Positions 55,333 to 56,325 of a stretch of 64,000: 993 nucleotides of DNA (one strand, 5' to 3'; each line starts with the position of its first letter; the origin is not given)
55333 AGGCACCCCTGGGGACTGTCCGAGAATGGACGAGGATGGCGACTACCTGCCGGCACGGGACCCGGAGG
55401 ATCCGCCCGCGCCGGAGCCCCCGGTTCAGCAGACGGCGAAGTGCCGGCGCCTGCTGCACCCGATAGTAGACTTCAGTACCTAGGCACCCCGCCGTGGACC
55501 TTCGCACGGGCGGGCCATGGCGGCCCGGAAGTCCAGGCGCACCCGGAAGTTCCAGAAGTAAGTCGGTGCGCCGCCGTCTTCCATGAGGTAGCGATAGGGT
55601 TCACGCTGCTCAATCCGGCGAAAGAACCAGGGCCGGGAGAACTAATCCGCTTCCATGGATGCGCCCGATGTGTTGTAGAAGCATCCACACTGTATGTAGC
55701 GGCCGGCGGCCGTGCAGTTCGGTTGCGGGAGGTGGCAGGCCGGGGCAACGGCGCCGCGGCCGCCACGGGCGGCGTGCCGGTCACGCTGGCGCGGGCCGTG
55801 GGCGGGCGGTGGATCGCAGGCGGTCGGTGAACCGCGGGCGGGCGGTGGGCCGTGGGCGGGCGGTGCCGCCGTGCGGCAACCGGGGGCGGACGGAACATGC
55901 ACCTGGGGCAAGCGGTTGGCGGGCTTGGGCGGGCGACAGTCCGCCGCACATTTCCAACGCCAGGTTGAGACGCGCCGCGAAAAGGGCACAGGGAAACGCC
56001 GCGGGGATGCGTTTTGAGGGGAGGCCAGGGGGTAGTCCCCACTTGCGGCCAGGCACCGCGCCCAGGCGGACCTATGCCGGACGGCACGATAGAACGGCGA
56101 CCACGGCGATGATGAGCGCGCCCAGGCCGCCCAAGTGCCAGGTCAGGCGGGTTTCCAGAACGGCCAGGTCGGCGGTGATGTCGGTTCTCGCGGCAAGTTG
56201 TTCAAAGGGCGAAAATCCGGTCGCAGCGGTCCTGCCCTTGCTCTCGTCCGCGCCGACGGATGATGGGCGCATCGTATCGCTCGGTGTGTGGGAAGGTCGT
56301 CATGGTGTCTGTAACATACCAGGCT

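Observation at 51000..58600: Tandem array of four degenerate ~1.8-2.2 kb units, each built from an AT-rich spacer plus a GC-rich ~0.5-0.7 kb conserved element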

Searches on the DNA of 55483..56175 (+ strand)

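Call 31: search_dna_similar(query=window:55483-56175:+, collection=plasmids, mode=distant, max_evalue=0.001, max_rows=10)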
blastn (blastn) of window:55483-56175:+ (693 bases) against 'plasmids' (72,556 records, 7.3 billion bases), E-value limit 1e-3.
No match.
